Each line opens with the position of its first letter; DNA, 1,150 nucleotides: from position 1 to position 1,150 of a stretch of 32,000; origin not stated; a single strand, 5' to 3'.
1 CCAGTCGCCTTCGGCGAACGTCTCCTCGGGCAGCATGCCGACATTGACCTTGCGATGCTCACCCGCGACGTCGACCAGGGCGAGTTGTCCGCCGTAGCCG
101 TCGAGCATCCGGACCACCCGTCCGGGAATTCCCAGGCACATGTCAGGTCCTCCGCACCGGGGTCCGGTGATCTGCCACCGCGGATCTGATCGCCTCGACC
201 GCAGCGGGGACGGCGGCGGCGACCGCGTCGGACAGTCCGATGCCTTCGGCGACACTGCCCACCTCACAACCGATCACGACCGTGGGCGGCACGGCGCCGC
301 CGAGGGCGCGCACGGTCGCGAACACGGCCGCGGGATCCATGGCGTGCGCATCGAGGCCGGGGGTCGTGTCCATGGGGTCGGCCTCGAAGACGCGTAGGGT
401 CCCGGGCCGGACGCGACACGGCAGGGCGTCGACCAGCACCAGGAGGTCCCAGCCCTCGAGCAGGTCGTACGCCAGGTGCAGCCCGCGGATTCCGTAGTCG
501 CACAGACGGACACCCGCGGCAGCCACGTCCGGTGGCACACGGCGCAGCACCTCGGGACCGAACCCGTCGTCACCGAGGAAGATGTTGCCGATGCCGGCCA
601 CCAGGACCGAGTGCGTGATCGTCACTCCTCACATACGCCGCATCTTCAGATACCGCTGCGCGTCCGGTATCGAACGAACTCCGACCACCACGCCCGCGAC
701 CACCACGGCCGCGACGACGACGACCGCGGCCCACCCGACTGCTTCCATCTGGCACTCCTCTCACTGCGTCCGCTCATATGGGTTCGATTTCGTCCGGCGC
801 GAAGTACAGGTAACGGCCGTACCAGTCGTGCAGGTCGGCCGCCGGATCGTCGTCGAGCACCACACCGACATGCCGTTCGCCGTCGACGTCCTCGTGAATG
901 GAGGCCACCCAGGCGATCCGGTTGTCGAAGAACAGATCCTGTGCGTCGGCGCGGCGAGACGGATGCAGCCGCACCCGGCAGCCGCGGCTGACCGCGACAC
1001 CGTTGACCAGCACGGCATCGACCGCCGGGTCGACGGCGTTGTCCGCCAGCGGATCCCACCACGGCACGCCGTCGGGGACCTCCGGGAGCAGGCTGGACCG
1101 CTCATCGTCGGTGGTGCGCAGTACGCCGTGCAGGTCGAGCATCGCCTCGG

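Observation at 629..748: Unlisted 39-aa transmembrane micro-protein is the only predicted membrane element of the hydrogenase operon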

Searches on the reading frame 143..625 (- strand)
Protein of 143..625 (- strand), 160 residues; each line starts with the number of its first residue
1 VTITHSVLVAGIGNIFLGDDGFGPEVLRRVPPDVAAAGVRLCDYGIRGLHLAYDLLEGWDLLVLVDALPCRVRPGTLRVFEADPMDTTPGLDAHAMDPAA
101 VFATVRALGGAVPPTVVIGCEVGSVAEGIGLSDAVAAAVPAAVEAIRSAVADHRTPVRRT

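Call 6: search_protein_families(library=pfam, proteins=[window:143-625:-], max_evalue=0.01)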
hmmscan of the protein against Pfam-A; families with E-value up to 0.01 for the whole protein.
window:143-625:- (160 aa): 1 family
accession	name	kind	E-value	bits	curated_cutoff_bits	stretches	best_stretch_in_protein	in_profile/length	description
PF01750.23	HycI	-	1.1e-12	48.3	23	1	38-147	16-128/130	Hydrogenase maturation protease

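Call 7: list_cluster_members(proteins=[window:632-748:-, window:143-625:-])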
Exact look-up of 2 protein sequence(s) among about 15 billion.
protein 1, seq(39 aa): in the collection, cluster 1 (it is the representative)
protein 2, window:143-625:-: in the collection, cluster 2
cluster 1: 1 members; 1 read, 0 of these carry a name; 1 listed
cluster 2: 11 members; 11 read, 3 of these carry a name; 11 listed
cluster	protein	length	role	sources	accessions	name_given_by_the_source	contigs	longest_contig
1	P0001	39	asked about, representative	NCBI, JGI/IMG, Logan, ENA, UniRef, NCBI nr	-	-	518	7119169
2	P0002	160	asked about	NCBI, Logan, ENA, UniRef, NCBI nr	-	-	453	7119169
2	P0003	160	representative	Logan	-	-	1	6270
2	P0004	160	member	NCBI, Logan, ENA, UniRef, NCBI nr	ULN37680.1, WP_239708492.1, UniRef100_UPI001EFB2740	hydrogenase maturation protease [Mycolicibacterium smegmatis] | hydrogenase maturation protease n=1 Tax=Mycolicibacterium smegmatis TaxID=1772 ...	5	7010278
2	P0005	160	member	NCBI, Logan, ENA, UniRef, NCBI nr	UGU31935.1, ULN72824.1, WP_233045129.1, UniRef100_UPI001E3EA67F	hydrogenase maturation protease [Mycolicibacterium smegmatis] | hydrogenase maturation protease n=1 Tax=Mycolicibacterium smegmatis TaxID=1772 ...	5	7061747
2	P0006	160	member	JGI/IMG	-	hydrogenase maturation protease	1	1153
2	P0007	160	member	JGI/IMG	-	-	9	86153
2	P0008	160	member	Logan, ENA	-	-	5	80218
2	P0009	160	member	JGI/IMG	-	-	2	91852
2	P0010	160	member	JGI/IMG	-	-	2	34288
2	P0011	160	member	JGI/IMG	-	-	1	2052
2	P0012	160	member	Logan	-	-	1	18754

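Call 9: search_protein_families(library=ncbifam, proteins=[window:143-625:-], max_evalue=0.01)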
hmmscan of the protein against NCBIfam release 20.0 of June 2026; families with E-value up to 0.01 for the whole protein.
window:143-625:- (160 aa): 7 families
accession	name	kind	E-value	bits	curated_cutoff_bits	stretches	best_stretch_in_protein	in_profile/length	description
TIGR00072.1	hydrog_prot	superfamily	1.5e-36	125.6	47.45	1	8-149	1-144/145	hydrogenase maturation protease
TIGR00130.1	frhD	equivalog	2.1e-19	70.1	134.95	1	5-148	3-149/153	coenzyme F420-reducing hydrogenase, FrhD protein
TIGR00140.1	hupD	subfamily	7.5e-14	51.9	151.8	1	7-151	1-148/151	HyaD/HybD family hydrogenase maturation endopeptidase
NF007777.0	PRK10466.1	equivalog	2.2e-11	43.8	190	1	7-152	3-151/164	HyaD/HybD family hydrogenase maturation endopeptidase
NF045519.1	NiFeSe_H2_mat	exception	5.3e-10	39.3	190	1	6-151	2-148/152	NiFeSe hydrogenase maturation protease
NF007616.0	PRK10264.1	equivalog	1.6e-06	28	261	1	6-96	5-93/195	hydrogenase 1 maturation protease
TIGR00142.1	hycI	equivalog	0.00059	19.6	119.1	1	8-152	2-144/146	hydrogenase maturation peptidase HycI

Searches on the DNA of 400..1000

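Call 86: search_rna_families(source=window, start=400, end=1000, threshold=evalue, max_evalue=1)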
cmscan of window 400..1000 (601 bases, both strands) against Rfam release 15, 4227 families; matches with E-value up to 1: 0.
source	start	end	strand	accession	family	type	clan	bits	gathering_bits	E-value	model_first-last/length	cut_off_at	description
